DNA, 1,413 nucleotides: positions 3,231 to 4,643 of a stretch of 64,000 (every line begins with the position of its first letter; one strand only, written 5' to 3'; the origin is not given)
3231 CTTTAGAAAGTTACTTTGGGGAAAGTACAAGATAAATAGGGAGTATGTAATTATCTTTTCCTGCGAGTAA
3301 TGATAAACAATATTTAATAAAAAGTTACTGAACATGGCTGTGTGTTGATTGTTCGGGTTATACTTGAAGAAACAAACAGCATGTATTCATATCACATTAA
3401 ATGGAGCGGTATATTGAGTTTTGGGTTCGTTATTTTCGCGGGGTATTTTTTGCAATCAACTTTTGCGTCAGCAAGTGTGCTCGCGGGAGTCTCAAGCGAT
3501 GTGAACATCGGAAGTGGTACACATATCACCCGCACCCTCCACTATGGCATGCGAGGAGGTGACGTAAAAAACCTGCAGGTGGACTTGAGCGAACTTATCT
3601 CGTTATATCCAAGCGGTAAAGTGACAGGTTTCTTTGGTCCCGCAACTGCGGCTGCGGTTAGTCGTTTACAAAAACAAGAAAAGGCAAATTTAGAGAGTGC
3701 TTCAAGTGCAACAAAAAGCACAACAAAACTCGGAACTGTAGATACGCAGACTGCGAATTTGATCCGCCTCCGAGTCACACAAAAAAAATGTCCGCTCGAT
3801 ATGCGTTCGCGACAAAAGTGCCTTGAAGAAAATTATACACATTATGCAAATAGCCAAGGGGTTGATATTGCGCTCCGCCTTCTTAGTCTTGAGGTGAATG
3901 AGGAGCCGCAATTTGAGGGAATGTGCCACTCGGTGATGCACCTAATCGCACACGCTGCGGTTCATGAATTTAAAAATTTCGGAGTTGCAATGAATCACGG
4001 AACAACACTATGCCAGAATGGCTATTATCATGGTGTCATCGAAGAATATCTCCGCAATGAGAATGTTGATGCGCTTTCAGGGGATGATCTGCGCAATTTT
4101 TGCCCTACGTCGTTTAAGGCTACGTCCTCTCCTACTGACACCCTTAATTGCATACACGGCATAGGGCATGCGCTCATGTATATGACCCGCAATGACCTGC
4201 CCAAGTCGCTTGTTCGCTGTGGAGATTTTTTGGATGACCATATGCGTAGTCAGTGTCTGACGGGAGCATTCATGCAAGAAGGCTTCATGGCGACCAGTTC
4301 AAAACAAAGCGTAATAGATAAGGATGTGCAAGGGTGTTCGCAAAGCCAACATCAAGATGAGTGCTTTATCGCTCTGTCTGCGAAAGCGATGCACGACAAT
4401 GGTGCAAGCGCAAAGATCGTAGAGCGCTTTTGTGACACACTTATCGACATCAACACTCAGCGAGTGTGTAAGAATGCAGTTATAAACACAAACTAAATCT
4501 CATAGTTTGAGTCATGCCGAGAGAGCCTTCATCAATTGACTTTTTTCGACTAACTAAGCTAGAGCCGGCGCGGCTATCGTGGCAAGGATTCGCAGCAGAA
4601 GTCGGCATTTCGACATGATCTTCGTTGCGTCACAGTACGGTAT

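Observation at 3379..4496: Novel Cys/His-repeat exported domain, copy 1, fused to a peptidoglycan-binding domain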

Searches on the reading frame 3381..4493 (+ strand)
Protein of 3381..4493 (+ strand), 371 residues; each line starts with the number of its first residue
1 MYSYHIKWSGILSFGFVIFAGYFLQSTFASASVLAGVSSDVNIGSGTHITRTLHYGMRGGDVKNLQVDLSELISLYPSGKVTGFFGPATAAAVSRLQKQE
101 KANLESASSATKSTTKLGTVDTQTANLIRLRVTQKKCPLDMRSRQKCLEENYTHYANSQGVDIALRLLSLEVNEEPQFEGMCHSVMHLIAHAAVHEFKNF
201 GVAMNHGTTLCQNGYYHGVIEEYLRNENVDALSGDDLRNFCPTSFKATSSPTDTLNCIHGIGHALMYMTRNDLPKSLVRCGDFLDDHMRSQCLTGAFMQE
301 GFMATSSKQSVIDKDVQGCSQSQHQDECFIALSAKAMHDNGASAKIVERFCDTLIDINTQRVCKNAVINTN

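Call 6: search_protein_families(library=pfam, proteins=[window:3381-4493:+], max_evalue=1)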
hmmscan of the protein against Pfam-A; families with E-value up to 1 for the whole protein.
window:3381-4493:+ (371 aa): 2 families
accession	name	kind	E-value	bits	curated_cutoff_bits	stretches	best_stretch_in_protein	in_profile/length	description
PF01471.23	PG_binding_1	-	8.3e-07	29.5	23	1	58-100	1-41/57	Putative peptidoglycan binding domain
PF09374.15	PG_binding_3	-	0.15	12.7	24.6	1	73-102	11-41/76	Predicted Peptidoglycan domain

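Call 7: search_protein_families(library=ncbifam, proteins=[window:3381-4493:+], max_evalue=1)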
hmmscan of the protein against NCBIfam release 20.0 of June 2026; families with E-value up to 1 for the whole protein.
window:3381-4493:+ (371 aa): 2 families
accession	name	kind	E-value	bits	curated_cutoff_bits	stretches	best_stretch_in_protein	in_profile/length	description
TIGR02869.1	spore_SleB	equivalog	5.6e-05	23.1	236.5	1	51-126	5-77/201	spore cortex-lytic enzyme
NF047434.1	LA_0364_fam_lipo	equivalog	0.32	11.4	40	0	129-161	12-43/94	LA_0364 family Cys-rich lipoprotein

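Call 9: search_solved_structures(query=window:3381-4493:+, max_evalue=10)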
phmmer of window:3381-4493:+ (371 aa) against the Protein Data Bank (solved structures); distinct sequences matched with E-value up to 10: 0.

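Call 28: predict_structure(alignment_id=A1)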
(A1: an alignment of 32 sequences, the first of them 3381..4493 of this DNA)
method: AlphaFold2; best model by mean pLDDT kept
length: 371 residues; sequences in the alignment: 32
mean_pLDDT: 81.0   pTM: 0.73
mean pLDDT of the five models: 81.0, 80.4, 76.5, 75.8, 73.6
residues with pLDDT >= 90: 190; 70-90: 88; 50-70: 57; < 50: 36
segments of 3 or more residues with pLDDT < 50: 29-54, 107-109, 114-117
pLDDT, mean of each block of 10 residues (from residue 1): 60 85 61 37 37 51 80 71 60 71 54 51 84 91 91 94 94 89 95 94 89 94 92 94 76 92 96 96 96 96 69 91 96 95 93 96 88 45
secondary structure, 60 per line:
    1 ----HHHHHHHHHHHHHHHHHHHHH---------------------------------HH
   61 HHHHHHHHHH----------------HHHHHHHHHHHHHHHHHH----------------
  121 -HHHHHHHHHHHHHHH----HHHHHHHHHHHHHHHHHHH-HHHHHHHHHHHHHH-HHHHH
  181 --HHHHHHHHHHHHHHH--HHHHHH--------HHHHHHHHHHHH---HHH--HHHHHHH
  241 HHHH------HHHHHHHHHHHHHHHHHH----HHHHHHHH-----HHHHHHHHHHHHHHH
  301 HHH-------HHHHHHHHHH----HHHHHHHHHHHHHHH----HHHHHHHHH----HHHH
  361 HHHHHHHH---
elements in order: H5-25 H59-70 H87-104 H122-136 H141-159 H161-174 H176-180 H183-197 H200-205 H214-225 H234-244 H251-268 H273-280 H286-303 H311-320 H325-339 H344-352 H357-368

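Call 31: fold_search(model_id=the predicted structure, library=pdb)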
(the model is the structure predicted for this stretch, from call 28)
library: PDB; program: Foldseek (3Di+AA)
matches with E <= 10: 616; with E <= 0.001: 0
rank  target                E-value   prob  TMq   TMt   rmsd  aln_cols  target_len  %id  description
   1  3msv_B                2.5e-02  0.87  0.21  0.22  19.4       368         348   11  The hypoxic regulator of sterol synthesis Nro1 is a nuclear import adaptor (released 2011-04-20)
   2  4rv1_F                1.1e-01  0.72  0.22  0.20  16.0       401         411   12  Crystal Structure of Engineered Protein. Northeast Structural Genomics Consortium (NESG) Target OR497. (released 2014-12-10)
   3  6s9m_A                1.3e-01  0.57  0.16  0.18  16.6       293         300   11  Designed Armadillo Repeat protein Lock2 fused to target peptide KRKRKAKITW (released 2020-02-19)
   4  6s9p_B                1.3e-01  0.51  0.19  0.20  15.8       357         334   12  Designed Armadillo Repeat protein internal Lock2 fused to target peptide KRKAKITWKR (released 2020-02-19)
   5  4rzp_A                1.4e-01  0.69  0.18  0.24  15.6       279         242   10  Crystal Structure of Engineered Protein. Northeast Structural Genomics Consortium (NESG) Target OR366. (released 2015-01-07)
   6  5mfd_G                1.4e-01  0.51  0.19  0.20  15.6       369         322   11  Designed armadillo repeat protein YIIIM''6AII in complex with pD_(KR)5 (released 2017-07-19)
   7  6s9n_A                1.5e-01  0.51  0.16  0.19  17.3       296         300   10  Designed Armadillo Repeat protein Lock2 fused to target peptide KRKRKAKLSF (released 2020-02-19)
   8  5mfe_B                1.6e-01  0.54  0.16  0.20  16.7       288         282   12  Designed armadillo repeat protein YIIIM5AII in complex with (RR)4 peptide (released 2017-09-13)
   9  5mfi_B                1.7e-01  0.66  0.18  0.24  14.5       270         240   11  Designed armadillo repeat protein YIII(Dq.V2)4CqI in complex with peptide (KR)4 (released 2017-09-13)
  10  8qxd_N                1.7e-01  0.23  0.14  0.08  28.0       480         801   12  Cryo-EM structure of the cross-exon pre-B complex (released 2024-05-22)
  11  5aei_B                1.7e-01  0.44  0.15  0.19  17.1       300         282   10  Designed Armadillo repeat protein YIIIM5AII in complex with peptide (KR)5 (released 2016-03-30)
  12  5mfi_A                1.9e-01  0.63  0.18  0.24  14.6       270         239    9  Designed armadillo repeat protein YIII(Dq.V2)4CqI in complex with peptide (KR)4 (released 2017-09-13)
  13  4v3o_C                1.9e-01  0.47  0.18  0.21  16.2       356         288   10  Designed armadillo repeat protein with 5 internal repeats, 2nd generation C-cap and 3rd generation N-cap. (released 2016-01-13)
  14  5aei_A                2.0e-01  0.77  0.21  0.25  14.4       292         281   11  Designed Armadillo repeat protein YIIIM5AII in complex with peptide (KR)5 (released 2016-03-30)
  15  5mfb_B                2.0e-01  0.63  0.19  0.25  14.4       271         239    9  Designed armadillo repeat protein YIII(Dq)4CqI (released 2017-09-13)
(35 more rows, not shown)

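Call 32: search_protein_representatives(alignment_id=A1)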
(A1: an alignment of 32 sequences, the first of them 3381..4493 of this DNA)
Query: 32 sequences, 382 profile positions. Proteins with E-value up to 0.001 (for the whole library): 6855; up to 1e-10: 5221; up to 1e-30: 1230. The best 150 are listed.
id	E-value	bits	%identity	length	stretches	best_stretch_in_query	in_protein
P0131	3.6e-224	760.4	-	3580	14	72-318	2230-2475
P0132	8.4e-152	522.1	-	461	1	57-382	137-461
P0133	9.2e-147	505.6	-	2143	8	82-377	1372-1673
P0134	1.5e-144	498.3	-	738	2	70-315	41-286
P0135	2.0e-140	484.7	-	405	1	7-382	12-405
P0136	4.4e-138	477.0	-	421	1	31-382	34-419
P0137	2.0e-137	474.8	-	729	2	62-379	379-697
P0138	2.9e-135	467.7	-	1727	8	82-308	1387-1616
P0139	1.6e-133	462.0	-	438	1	12-382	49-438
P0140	5.2e-131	453.7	-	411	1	17-382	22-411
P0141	9.2e-128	443.0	-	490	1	35-382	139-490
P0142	2.4e-127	441.6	-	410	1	62-382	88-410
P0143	3.3e-127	441.2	-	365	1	64-382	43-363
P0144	3.8e-122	424.5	-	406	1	7-382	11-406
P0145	1.3e-121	422.8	-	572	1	62-382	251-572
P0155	6.3e-103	361.3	-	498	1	43-371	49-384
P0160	4.7e-98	345.2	-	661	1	79-376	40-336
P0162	7.2e-97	341.3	-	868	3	90-375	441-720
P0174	2.5e-88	313.2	-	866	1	62-381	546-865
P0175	7.9e-87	308.3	-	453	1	42-382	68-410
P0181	1.4e-85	304.1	-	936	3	37-373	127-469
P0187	5.1e-84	299.0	-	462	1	71-375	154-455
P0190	2.7e-83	296.6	-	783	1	60-376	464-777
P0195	2.0e-82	293.8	-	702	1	62-381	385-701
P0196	4.5e-82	292.6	-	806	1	72-375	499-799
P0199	7.2e-82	291.9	-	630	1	66-377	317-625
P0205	4.9e-81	289.2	-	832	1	68-376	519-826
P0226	8.5e-77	275.2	-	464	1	79-374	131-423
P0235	2.6e-75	270.3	-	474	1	79-373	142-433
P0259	2.3e-72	260.7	-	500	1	62-377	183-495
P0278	7.3e-70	252.4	-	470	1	79-374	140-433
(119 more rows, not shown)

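Call 34: search_protein_families(library=pfam, proteins=[P0134, P0137, P0145, P0160, P0174, P0190, P0196, P0205, P0162, P0181], max_evalue=0.001)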
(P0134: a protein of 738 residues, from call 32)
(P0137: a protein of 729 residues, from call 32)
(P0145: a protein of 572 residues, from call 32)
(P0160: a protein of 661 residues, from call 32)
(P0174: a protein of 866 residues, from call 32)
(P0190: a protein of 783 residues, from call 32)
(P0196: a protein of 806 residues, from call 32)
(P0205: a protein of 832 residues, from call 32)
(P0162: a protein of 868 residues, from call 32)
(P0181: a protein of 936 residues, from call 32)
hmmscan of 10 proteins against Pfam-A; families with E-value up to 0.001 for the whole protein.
P0134 (738 aa): 0 families

P0137 (729 aa): 0 families

P0145 (572 aa): 0 families

P0160 (661 aa): 0 families

P0174 (866 aa): 1 family
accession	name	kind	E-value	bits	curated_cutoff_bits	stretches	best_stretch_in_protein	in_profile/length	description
PF04234.18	CopC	-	9e-15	55.9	23.3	1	29-126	1-92/92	CopC domain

P0190 (783 aa): 2 families
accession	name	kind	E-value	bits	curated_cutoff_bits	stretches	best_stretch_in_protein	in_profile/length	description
PF04234.18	CopC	-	1e-17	65.4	23.3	1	45-141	1-92/92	CopC domain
PF05425.18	CopD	-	1.5e-07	32.1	32.1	1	351-445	2-105/105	Copper resistance protein D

P0196 (806 aa): 2 families
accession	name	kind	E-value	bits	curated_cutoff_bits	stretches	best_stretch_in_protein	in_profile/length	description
PF04234.18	CopC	-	6.4e-12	46.8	23.3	1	28-123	1-91/92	CopC domain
PF05425.18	CopD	-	6.4e-12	46.2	32.1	1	351-463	3-105/105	Copper resistance protein D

P0205 (832 aa): 2 families
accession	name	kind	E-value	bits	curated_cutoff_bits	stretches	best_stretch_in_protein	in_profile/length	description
PF04234.18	CopC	-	3.7e-15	57.1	23.3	1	74-171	1-92/92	CopC domain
PF05425.18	CopD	-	3.3e-09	37.5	32.1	1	388-484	3-105/105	Copper resistance protein D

P0162 (868 aa): 1 family
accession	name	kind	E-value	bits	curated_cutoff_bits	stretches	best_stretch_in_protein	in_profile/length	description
PF13473.12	Cupredoxin_1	-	0.00022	21.6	27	1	774-866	17-104/104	Cupredoxin-like domain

P0181 (936 aa): 1 family
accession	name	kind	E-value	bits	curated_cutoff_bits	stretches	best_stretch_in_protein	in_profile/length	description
PF13473.12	Cupredoxin_1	-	4.4e-12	46.4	27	2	503-593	19-104/104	Cupredoxin-like domain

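Call 42: search_protein_families(library=pfam, alignment_id=A2, max_evalue=0.0001)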
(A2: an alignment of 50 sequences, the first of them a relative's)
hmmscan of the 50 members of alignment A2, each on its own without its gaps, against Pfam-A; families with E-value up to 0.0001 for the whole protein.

A. member 1, P0132 (461 aa): 1 family
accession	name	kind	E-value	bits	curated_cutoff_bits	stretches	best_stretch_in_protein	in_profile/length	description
PF13473.12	Cupredoxin_1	-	4.1e-05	24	27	1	39-133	15-104/104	Cupredoxin-like domain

B. families by the number of members that match (of 50 scanned): 8 families
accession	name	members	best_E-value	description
PF04234.18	CopC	21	3.1e-20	CopC domain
PF05425.18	CopD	20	7.5e-17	Copper resistance protein D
PF13473.12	Cupredoxin_1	7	1.1e-18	Cupredoxin-like domain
PF13442.11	Cytochrome_CBB3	3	1.2e-14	Cytochrome C oxidase, cbb3-type, subunit III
PF00034.26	Cytochrom_C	2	1.4e-08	Cytochrome c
PF00173.33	Cyt-b5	1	2.8e-19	Cytochrome b5-like Heme/Steroid binding domain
PF00127.26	Copper-bind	1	2e-08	Copper binding proteins, plastocyanin/azurin family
PF19487.4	DUF6023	1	1.4e-05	Family of unknown function (DUF6023)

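Call 43: search_solved_structures(query=A1, max_evalue=10)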
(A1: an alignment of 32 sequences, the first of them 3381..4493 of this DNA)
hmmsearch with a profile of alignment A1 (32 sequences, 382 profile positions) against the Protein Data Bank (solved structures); distinct sequences matched with E-value up to 10: 0.

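Call 46: find_related_loci(query=A1, collection=genome_contigs, flank=6000)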
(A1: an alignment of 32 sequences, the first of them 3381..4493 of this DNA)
Query A1 (371 aa) in genome_contigs; peptide patterns used: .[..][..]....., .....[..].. (x = any residue, [..] = any of these).
454 stretches matched a pattern; 417 encode a relative of the query (tblastn E <= 1e-3); the best 80 are kept; 80 distinct loci.
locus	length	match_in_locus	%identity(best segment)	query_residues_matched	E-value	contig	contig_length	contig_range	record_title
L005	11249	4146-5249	72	1-371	4e-180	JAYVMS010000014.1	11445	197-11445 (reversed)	MAG: bacterium isolate GL61_DN_metabat_65 GL61_DN_metabat_65_13, whole genome shotgun sequence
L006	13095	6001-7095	68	1-369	4e-171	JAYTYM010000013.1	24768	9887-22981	MAG: bacterium isolate GFS_6115 GFS_6115_12, whole genome shotgun sequence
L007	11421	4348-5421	45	16-367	1e-94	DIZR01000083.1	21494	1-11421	MAG TPA_asm: Patescibacteria group bacterium UBA6023 UBA6023_contig_317, whole genome shotgun sequence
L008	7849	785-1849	42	2-354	7e-84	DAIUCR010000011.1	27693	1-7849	MAG TPA_asm: Patescibacteria group bacterium isolate CTOTU11756 NODE_486_length_27693_cov_13.889609, whole genome shotgu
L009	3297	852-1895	38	18-365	9e-72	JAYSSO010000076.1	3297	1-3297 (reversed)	MAG: Candidatus Lloydbacteria bacterium isolate GFS_12220 GFS_12220_75, whole genome shotgun sequence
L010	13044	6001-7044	39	23-371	1e-71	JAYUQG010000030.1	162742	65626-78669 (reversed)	MAG: bacterium isolate GL114_DN_metabat_102 GL114_DN_metabat_102_29, whole genome shotgun sequence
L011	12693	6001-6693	37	135-363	2e-40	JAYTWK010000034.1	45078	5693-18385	MAG: bacterium isolate GFS_5796 GFS_5796_33, whole genome shotgun sequence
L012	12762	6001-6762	32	114-367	9e-35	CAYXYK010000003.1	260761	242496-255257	MAG TPA_asm: uncultured Candidatus Saccharibacteria bacterium isolate SRP170004_co1_45 genome assembly, contig: NODE_42_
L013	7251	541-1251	33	127-363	8e-37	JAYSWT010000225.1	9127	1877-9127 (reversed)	MAG: bacterium isolate GFS_12994 GFS_12994_224, whole genome shotgun sequence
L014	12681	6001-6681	31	146-367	4e-33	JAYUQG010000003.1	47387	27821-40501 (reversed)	MAG: bacterium isolate GL114_DN_metabat_102 GL114_DN_metabat_102_2, whole genome shotgun sequence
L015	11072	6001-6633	32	147-352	2e-27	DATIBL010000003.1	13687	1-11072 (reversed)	MAG TPA_asm: Candidatus Paceibacterota bacterium isolate SMAG_U16289 k141_503567, whole genome shotgun sequence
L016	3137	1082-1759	30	147-367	4e-27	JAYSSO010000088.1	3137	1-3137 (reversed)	MAG: Candidatus Lloydbacteria bacterium isolate GFS_12220 GFS_12220_87, whole genome shotgun sequence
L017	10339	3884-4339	34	147-299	2e-26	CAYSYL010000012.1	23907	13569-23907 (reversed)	MAG TPA_asm: uncultured Candidatus Peribacteria bacterium isolate SRP257259_co1_27 genome assembly, contig: NODE_2385_le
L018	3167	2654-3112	33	147-299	5e-26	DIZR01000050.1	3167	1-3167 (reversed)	MAG TPA_asm: Patescibacteria group bacterium UBA6023 UBA6023_contig_6045, whole genome shotgun sequence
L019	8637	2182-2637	33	147-299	4e-26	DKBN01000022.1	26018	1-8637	MAG TPA_asm: Patescibacteria group bacterium UBA6899 UBA6899_contig_17604, whole genome shotgun sequence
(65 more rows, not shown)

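Call 61: list_cluster_members(proteins=[P0190, P0196, P0131, P0133, P0181, P0145, P0160, P0199, P0195, P0137])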
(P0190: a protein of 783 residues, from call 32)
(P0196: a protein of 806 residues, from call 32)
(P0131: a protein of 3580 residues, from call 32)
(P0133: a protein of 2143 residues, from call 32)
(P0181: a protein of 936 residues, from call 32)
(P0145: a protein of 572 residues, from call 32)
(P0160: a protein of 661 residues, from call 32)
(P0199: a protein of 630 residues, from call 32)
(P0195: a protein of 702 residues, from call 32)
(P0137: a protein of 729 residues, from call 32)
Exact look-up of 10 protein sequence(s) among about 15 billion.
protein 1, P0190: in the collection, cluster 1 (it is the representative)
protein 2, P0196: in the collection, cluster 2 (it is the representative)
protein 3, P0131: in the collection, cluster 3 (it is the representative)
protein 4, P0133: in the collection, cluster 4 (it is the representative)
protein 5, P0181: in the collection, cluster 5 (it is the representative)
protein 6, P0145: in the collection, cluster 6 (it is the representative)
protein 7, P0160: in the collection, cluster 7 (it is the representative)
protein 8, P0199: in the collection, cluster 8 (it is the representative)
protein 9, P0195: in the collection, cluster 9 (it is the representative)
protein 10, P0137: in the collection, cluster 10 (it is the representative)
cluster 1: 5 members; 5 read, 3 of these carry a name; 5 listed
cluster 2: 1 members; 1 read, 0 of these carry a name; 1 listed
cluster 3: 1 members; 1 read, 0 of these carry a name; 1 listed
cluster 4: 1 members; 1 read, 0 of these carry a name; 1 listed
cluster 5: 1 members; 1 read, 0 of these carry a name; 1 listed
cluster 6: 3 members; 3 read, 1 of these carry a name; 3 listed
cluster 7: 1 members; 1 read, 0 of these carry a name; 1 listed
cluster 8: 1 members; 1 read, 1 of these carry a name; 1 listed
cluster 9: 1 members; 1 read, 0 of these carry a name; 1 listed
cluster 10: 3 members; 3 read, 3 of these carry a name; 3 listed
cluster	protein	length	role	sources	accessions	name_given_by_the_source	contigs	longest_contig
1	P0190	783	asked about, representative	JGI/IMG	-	methionine-rich copper-binding protein CopC/putative copper export protein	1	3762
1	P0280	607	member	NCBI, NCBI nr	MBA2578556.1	MAG: copper resistance protein CopC/CopD, partial [Euzebyaceae bacterium] | copper resistance protein CopC/CopD [Euzebyaceae bacterium]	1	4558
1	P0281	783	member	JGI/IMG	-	methionine-rich copper-binding protein CopC/putative copper export protein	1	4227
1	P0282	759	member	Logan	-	-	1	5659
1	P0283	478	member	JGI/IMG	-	-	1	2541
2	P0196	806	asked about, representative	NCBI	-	-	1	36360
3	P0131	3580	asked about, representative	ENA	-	-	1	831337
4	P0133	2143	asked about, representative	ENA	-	-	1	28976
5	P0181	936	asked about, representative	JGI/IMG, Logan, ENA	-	-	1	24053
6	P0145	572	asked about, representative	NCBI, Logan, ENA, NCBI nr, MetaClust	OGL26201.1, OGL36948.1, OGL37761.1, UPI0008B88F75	hypothetical protein A3E49_03335 [Candidatus Saccharibacteria bacterium ... | MAG: hypothetical protein A2708_01635 [Candidatus Saccharibacteria bacterium ... | status=active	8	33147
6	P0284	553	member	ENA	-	-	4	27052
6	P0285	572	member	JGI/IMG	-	-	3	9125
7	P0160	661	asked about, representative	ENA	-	-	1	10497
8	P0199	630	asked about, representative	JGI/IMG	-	putative copper export protein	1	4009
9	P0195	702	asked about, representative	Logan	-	-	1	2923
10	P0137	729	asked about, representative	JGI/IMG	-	hypothetical protein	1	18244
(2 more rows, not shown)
